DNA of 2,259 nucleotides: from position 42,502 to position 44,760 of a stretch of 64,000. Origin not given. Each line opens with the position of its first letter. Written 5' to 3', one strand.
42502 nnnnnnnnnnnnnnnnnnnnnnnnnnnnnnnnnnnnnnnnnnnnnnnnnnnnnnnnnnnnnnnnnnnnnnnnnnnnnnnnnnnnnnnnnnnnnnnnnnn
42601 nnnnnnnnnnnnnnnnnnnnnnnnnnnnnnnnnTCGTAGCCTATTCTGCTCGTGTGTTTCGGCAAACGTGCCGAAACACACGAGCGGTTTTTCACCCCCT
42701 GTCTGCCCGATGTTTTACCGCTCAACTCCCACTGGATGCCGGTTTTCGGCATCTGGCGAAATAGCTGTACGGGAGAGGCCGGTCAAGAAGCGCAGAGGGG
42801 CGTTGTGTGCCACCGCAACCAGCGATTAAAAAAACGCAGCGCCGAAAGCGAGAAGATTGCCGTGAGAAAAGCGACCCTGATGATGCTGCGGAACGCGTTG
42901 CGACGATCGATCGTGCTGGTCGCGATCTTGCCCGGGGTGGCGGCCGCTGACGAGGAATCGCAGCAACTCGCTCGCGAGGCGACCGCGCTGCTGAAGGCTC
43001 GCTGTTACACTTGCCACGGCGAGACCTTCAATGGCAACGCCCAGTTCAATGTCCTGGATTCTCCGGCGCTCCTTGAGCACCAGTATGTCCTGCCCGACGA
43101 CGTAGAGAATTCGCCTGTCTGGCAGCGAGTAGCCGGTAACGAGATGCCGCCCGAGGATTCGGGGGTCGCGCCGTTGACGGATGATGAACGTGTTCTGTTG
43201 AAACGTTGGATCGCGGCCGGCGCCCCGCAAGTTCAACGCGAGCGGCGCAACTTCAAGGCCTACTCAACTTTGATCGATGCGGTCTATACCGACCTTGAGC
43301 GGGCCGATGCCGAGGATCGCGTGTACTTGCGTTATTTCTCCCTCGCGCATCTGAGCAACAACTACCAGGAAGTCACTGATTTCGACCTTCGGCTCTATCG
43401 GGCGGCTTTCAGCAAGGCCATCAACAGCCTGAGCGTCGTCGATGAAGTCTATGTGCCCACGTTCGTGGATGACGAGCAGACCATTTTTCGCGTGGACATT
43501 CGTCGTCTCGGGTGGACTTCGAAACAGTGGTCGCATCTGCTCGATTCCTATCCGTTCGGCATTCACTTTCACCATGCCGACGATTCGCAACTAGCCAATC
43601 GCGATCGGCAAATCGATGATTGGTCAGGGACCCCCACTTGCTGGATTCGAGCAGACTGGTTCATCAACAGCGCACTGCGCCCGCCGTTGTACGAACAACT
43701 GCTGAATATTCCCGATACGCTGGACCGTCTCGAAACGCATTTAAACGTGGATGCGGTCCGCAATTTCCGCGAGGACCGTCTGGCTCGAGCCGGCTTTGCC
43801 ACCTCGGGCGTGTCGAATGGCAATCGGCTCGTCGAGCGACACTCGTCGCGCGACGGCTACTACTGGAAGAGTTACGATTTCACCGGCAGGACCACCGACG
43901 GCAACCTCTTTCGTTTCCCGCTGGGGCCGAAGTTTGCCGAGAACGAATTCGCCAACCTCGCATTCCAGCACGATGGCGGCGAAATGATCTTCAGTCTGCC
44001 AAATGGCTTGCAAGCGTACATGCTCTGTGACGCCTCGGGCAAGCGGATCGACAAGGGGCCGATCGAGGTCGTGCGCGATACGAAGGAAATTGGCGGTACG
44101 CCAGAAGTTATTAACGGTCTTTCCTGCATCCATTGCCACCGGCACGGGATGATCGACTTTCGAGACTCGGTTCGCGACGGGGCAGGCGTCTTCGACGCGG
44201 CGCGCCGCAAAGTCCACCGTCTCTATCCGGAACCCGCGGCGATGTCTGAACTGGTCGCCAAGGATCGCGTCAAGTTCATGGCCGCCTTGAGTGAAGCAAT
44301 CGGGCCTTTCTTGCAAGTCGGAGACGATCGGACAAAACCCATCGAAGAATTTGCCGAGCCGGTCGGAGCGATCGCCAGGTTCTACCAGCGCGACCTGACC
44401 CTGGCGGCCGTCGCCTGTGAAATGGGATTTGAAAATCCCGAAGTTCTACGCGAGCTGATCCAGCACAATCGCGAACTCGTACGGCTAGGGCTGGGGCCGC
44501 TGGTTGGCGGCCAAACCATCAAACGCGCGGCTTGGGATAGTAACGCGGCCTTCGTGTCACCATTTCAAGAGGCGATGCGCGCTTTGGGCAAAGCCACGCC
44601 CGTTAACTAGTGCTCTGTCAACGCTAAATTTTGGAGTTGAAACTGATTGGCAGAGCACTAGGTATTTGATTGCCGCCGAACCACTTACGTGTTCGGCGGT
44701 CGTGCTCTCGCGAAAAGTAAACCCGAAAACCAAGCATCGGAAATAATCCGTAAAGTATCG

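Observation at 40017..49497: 9.4-kb cassette of six secreted-protein genes bracketed by direct copies of one structured element, inserted right after ilvB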

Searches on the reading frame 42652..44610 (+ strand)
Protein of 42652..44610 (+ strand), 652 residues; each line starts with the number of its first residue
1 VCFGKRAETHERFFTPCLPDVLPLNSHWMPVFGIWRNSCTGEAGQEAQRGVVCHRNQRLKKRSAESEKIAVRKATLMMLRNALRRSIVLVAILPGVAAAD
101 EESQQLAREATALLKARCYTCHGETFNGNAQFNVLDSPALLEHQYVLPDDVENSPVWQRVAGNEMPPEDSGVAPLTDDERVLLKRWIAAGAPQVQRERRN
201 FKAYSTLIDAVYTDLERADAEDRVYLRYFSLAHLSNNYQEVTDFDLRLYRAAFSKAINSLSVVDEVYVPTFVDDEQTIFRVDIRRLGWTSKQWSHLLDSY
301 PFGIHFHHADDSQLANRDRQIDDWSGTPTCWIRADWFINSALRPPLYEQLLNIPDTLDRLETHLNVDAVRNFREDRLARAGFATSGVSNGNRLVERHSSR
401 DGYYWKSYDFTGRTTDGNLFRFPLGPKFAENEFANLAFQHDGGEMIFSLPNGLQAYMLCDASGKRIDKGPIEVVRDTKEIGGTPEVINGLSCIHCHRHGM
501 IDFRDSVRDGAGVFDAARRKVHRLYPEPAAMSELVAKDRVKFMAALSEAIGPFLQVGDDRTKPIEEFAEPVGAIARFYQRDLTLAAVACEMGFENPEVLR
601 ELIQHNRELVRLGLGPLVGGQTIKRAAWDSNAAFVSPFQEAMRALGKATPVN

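Call 9: search_protein_families(library=pfam, proteins=[window:42652-44610:+], max_evalue=0.01)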
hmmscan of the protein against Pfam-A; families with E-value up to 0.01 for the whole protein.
window:42652-44610:+ (652 aa): 3 families
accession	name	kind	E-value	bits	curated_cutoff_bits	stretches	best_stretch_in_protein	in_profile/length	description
PF07635.16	PSCyt1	-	3.9e-07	31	22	1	118-169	1-59/59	Planctomycete cytochrome C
PF13442.11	Cytochrome_CBB3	-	0.0045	17.7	27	0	107-187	3-68/68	Cytochrome C oxidase, cbb3-type, subunit III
PF00034.26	Cytochrom_C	-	0.0057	18.4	21.3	0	111-187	5-86/90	Cytochrome c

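Call 34: search_protein_families(library=pfam, proteins=[window:42883-44607:+], max_evalue=0.1)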
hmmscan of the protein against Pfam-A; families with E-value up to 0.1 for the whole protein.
seq(575 aa): 3 families
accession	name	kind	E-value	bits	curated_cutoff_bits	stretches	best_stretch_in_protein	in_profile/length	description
PF07635.16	PSCyt1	-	3.3e-07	31.2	22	1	41-92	1-59/59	Planctomycete cytochrome C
PF13442.11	Cytochrome_CBB3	-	0.0037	18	27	1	30-110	3-68/68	Cytochrome C oxidase, cbb3-type, subunit III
PF00034.26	Cytochrom_C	-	0.0046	18.7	21.3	0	34-110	5-86/90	Cytochrome c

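Call 35: search_protein_families(library=ncbifam, proteins=[window:42877-44610:+], max_evalue=0.01)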
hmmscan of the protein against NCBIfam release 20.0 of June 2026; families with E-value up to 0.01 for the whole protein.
window:42877-44610:+ (577 aa): 1 family
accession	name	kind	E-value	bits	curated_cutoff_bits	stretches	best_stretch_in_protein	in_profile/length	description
NF045773.1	cytochro_C550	exception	0.004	17.1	125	0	26-56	43-73/118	cytochrome c550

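Call 63: find_homologous_proteins(query=window:42877-44610:+, max_evalue=0.001)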
Query window:42877-44610:+ (577 aa): 841 proteins with E <= 0.001 among 8000 candidates; the best 120 are listed.
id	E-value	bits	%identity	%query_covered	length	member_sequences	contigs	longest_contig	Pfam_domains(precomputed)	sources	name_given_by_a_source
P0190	0.0e+0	1336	100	100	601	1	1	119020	PF07635.17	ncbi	-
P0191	1.0e-251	855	62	100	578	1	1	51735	PF07635.17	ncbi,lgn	-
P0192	1.3e-248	844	61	99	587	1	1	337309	PF07635.17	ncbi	ncbi:MAG: c-type cytochrome domain-containing protein [Planctomycetaceae bacterium]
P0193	1.5e-247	841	61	99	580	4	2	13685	PF07635.17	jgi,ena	-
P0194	8.5e-247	838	63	98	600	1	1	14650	PF07635.17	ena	-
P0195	3.0e-246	837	63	98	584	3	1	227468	PF07635.17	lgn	-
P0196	3.6e-244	830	62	98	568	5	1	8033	PF07635.17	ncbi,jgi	jgi:hypothetical protein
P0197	2.5e-243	827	61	100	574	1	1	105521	PF07635.17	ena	-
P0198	6.8e-241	819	62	98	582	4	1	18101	PF07635.17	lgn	-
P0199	8.2e-241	819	61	99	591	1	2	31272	PF07635.17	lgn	-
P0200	1.2e-240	818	63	97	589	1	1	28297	PF07635.17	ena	-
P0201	1.5e-240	818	60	98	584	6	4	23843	PF07635.17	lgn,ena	-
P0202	6.2e-239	812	60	98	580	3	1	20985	PF07635.17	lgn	-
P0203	7.4e-239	812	61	97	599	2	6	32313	PF07635.17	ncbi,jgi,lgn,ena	-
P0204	1.3e-238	811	62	95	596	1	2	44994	PF07635.17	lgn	-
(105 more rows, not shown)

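Call 77: predict_structure(alignment_id=A6)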
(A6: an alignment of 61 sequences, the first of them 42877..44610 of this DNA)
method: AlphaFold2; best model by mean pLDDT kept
length: 577 residues; sequences in the alignment: 61
mean_pLDDT: 92.7   pTM: 0.88
mean pLDDT of the five models: 92.7, 92.2, 91.7, 90.6, 90.1
residues with pLDDT >= 90: 448; 70-90: 112; 50-70: 16; < 50: 1
segments of 3 or more residues with pLDDT < 50: none
pLDDT, mean of each block of 10 residues (from residue 1): 65 71 84 92 80 76 89 97 92 87 97 92 92 98 98 98 91 98 98 97 98 97 96 96 98 96 98 98 98 95 88 83 98 85 87 87 92 98 97 90 89 96 92 93 96 96 98 98 93 93 94 97 98 98 97 94 98 94
secondary structure, 60 per line:
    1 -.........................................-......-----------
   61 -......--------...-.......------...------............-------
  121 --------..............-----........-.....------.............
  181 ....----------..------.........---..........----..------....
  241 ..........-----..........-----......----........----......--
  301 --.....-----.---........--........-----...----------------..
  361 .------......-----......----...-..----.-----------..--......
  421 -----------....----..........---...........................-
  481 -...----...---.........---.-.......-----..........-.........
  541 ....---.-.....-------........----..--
elements in order: H2-42 H44-49 H62-67 H80-86 H102-113 H129-142 E151-155 H157-161 H168-184 E203-207 H208-211 H215-224 H237-250 E256-258 H259-265 H271-276 H282-288 H293-298 E303-307 E317-324 E327-334 E368-373 E379-384 E389-391 H415-420 H432-435 H440-449 H453-479 H495-503 H509-515 H521-530 H532-544 H550-554 H562-569

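Call 80: fold_search(model_id=the predicted structure, library=pdb)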
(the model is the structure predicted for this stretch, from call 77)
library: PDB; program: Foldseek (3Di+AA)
matches with E <= 10: 61; with E <= 0.001: 0
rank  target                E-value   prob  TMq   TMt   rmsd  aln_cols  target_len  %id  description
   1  9r9b_A                9.2e-01  0.02  0.08  0.08  19.8       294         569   11  Crystal structure of clathrin heavy chain in complex with a peptidomimetic inhibitor of the TACC3 interaction (released 2026-04-08)
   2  6r5w_C                1.0e+00  0.02  0.06  0.15  26.5       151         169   12  Crystal structure of the receptor binding protein (gp15) of Listeria phage PSA (released 2019-10-30)
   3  6r5w_A                1.1e+00  0.02  0.06  0.15  26.6       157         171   11  Crystal structure of the receptor binding protein (gp15) of Listeria phage PSA (released 2019-10-30)
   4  6ii2_A                1.2e+00  0.03  0.08  0.08  20.1       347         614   12  Crystal structure of alpha-beta hydrolase (ABH) and Makes Caterpillars Floppy (MCF)-Like effectors of Vibrio vulnificu (released 2019-08-07)
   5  6r5w_B                1.2e+00  0.02  0.06  0.15  26.4       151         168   12  Crystal structure of the receptor binding protein (gp15) of Listeria phage PSA (released 2019-10-30)
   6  9vyf_H                1.2e+00  0.01  0.09  0.10  32.7       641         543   11  Cyanopodophage Pan3 portal complex (released 2025-11-26)
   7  9gnz_N                1.6e+00  0.01  0.06  0.06  33.2       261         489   12  Salmonella cap-filament complex (released 2025-04-09)
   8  9vyf_N                2.1e+00  0.01  0.09  0.09  31.1       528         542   10  Cyanopodophage Pan3 portal complex (released 2025-11-26)
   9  6ii6_A                2.2e+00  0.03  0.09  0.14  17.6       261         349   10  Crystal structure of the Makes Caterpillars Floppy (MCF)-Like effector of Vibrio vulnificus MO6-24/O in complex with a (released 2019-08-07)
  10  6gxr                  2.3e+00  0.05  0.07  0.11  14.2        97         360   14  Crystal structure of BP39L lectin from Burkholderia pseudomallei at 1.7 A resolution (released 2019-12-04)
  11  9vyf_Q                2.3e+00  0.01  0.09  0.09  31.3       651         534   10  Cyanopodophage Pan3 portal complex (released 2025-11-26)
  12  7rxe                  2.4e+00  0.01  0.07  0.11  23.3       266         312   12  Crystal structure of junctophilin-2 (released 2022-02-23)
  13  6ii0_B                2.8e+00  0.01  0.06  0.08  16.7       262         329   13  Crystal structure of the Makes Caterpillars Floppy (MCF)-Like effector of Vibrio vulnificus MO6-24/O (released 2019-08-07)
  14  9vyf_O                2.8e+00  0.01  0.09  0.09  32.6       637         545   11  Cyanopodophage Pan3 portal complex (released 2025-11-26)
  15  1ucu                  3.1e+00  0.01  0.07  0.08  31.5       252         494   10  R-type straight flagellar filament made of full-length flagellin (released 2003-08-12)
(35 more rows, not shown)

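Call 93: search_protein_families(library=padloc, proteins=[window:42877-44610:+], max_evalue=0.01)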
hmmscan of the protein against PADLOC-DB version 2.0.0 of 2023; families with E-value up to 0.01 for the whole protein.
window:42877-44610:+ (577 aa): 0 families
